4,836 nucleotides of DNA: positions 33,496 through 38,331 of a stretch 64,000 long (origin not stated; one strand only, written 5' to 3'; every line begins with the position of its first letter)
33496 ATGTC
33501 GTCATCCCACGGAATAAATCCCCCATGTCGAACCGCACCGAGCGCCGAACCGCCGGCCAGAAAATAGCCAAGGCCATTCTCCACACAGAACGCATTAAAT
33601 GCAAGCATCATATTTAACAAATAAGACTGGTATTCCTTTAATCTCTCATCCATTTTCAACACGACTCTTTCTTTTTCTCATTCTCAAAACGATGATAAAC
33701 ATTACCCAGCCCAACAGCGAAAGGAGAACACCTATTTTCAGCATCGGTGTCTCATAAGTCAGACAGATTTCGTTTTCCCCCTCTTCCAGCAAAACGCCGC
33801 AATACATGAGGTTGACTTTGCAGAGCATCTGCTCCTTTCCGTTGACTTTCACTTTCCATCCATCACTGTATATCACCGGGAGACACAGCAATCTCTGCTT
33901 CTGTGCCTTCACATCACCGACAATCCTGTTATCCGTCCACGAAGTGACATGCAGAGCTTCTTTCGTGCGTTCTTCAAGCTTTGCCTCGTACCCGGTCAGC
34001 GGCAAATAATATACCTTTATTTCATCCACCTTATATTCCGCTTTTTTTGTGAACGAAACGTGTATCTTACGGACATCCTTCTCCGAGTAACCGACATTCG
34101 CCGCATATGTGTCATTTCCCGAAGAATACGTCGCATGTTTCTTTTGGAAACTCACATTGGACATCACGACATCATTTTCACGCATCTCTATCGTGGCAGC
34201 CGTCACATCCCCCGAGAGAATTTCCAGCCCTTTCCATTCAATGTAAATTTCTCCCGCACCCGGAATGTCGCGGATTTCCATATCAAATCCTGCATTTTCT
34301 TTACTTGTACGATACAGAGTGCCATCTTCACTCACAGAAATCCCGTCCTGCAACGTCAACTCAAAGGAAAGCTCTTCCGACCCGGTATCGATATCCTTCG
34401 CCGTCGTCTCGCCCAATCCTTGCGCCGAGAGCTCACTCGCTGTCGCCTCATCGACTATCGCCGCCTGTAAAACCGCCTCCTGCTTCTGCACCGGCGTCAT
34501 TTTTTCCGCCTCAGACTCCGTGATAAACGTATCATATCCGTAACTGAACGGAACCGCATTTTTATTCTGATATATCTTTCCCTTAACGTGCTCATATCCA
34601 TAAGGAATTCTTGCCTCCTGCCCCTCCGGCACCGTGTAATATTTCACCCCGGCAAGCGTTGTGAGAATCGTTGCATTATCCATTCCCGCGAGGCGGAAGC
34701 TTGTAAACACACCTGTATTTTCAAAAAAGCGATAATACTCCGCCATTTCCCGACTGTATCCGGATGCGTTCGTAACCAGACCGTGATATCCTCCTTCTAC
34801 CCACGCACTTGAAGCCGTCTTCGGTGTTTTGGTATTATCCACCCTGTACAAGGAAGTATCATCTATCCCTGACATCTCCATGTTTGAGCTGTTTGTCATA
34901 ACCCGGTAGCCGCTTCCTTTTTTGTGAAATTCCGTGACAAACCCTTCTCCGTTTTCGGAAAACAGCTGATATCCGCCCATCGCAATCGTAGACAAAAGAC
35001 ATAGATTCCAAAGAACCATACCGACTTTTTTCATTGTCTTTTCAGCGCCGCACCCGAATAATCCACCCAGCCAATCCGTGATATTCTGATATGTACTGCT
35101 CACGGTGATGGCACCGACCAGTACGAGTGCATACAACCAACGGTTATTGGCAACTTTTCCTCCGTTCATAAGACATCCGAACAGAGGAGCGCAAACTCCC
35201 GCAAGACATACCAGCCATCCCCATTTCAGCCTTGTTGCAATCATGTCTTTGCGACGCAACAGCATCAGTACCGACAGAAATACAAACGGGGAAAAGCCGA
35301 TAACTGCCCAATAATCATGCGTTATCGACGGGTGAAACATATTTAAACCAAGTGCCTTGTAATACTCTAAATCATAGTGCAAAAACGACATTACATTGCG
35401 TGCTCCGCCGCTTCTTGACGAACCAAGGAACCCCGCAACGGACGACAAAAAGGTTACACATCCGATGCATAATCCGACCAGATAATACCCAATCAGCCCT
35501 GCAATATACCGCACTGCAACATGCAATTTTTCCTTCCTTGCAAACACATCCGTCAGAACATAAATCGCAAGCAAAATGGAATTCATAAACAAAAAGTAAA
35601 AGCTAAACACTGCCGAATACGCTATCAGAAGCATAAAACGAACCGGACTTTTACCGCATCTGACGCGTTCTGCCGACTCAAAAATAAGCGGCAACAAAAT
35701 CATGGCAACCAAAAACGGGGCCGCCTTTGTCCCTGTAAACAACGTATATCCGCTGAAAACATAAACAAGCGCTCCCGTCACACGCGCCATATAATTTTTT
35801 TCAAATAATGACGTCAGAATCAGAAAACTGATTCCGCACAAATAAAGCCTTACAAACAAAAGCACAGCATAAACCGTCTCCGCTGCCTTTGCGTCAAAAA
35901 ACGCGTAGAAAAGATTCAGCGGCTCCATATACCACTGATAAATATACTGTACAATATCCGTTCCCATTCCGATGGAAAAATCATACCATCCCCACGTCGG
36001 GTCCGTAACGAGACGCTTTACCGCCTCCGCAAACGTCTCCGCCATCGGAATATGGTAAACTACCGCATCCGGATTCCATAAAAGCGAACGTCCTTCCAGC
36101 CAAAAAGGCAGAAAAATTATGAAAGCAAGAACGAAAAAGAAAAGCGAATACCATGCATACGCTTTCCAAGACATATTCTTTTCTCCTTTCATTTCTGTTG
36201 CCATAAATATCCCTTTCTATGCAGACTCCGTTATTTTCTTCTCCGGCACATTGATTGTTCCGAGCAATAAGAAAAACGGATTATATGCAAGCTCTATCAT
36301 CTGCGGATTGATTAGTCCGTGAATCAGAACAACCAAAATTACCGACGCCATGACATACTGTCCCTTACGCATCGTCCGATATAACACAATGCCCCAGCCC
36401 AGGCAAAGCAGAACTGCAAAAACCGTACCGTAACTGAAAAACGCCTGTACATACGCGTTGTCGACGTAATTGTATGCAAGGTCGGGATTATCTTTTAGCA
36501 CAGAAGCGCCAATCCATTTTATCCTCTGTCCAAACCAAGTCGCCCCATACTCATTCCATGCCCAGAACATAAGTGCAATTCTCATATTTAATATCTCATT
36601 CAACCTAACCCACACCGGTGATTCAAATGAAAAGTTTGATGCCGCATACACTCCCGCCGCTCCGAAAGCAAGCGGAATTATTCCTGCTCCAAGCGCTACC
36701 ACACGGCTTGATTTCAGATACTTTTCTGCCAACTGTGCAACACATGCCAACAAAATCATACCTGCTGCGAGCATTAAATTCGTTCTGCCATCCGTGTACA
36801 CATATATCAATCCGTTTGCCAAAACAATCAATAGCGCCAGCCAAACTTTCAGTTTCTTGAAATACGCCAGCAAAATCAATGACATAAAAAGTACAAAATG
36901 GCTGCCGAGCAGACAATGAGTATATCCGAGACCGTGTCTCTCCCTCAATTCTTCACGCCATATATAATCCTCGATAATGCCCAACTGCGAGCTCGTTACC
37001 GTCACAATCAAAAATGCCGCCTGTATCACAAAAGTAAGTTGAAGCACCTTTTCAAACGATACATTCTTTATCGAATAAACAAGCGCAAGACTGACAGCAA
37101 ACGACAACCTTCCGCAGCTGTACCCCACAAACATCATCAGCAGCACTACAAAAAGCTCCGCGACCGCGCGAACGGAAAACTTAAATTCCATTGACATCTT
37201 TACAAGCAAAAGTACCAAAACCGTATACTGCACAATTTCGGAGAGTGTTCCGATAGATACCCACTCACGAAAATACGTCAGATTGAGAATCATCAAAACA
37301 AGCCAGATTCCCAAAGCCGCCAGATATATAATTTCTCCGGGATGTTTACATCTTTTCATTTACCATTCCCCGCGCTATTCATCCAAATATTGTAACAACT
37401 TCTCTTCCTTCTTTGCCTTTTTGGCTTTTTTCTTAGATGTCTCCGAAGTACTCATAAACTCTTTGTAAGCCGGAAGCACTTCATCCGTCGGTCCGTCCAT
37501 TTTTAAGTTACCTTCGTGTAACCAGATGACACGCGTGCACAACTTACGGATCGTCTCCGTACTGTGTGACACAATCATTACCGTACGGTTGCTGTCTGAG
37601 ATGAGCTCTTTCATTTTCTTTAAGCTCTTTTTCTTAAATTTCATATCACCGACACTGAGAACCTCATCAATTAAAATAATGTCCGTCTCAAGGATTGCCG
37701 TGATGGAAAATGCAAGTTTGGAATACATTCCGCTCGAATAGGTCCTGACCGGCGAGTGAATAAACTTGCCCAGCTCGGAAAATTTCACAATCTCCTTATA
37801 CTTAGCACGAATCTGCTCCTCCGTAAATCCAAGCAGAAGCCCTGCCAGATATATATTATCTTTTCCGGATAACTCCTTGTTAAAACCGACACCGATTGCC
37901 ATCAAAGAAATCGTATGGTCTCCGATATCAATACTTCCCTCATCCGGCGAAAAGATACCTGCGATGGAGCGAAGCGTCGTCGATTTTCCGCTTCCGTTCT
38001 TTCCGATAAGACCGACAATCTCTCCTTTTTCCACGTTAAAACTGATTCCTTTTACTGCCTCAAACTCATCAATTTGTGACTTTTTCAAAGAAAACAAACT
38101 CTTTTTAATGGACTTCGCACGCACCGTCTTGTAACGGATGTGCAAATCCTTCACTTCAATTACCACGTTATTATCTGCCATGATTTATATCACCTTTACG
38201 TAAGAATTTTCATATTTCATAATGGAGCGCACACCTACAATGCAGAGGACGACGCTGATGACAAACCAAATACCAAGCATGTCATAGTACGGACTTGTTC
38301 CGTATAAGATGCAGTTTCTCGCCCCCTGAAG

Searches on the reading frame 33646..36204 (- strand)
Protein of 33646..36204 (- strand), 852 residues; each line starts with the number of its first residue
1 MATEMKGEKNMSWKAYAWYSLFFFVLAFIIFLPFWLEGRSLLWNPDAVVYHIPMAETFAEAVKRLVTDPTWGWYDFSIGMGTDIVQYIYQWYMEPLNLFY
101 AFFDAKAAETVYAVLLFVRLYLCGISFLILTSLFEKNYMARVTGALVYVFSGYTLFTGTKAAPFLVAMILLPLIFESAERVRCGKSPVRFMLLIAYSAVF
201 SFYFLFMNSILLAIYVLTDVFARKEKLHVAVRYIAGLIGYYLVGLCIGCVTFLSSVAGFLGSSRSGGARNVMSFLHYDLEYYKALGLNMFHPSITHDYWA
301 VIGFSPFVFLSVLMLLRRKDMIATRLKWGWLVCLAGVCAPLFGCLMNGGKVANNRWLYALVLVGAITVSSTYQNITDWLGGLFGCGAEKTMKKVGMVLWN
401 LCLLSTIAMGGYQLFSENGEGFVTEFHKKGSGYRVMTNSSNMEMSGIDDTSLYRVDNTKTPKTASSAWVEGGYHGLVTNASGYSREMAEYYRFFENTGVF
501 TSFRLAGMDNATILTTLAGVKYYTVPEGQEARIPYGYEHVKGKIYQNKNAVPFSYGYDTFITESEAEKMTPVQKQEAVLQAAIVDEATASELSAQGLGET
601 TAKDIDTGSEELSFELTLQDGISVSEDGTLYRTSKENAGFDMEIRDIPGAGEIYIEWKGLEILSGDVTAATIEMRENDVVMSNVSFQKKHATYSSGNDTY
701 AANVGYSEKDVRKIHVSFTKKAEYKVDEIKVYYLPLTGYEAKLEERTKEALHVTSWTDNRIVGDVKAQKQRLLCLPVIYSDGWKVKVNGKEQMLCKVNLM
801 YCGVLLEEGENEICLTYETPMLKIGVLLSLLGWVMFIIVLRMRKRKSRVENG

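Call 14: search_protein_families(library=pfam, proteins=[window:33646-36204:-], max_evalue=0.001)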
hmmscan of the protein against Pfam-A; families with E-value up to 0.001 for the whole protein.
window:33646-36204:- (852 aa): 1 family
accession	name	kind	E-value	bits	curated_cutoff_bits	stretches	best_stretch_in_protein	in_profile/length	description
PF09586.16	YfhO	-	5.7e-75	253.7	28.5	2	399-829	428-835/835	Bacterial membrane protein YfhO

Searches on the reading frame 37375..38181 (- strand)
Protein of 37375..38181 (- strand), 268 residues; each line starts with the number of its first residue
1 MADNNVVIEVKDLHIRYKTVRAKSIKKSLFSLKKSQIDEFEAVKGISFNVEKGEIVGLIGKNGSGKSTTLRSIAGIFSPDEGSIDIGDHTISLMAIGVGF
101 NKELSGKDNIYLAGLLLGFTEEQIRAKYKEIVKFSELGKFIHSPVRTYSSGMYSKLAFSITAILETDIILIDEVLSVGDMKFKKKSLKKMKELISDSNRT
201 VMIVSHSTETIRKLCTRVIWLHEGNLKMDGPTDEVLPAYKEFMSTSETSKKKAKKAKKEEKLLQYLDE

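Call 14: search_protein_families(library=pfam, proteins=[window:37375-38181:-], max_evalue=0.001)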
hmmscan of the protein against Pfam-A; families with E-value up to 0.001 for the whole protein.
window:37375-38181:- (268 aa): 3 families
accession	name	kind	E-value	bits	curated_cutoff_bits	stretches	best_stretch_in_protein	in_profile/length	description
PF00005.33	ABC_tran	-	3.4e-19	70.2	25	1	44-174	2-135/137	ABC transporter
PF13304.12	AAA_21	-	6.7e-05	23.5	27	1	55-130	1-62/304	AAA domain, putative AbiEii toxin, Type IV TA system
PF03266.21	NTPase_1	-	0.0004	20.7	23.9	0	161-212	91-145/168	NTPase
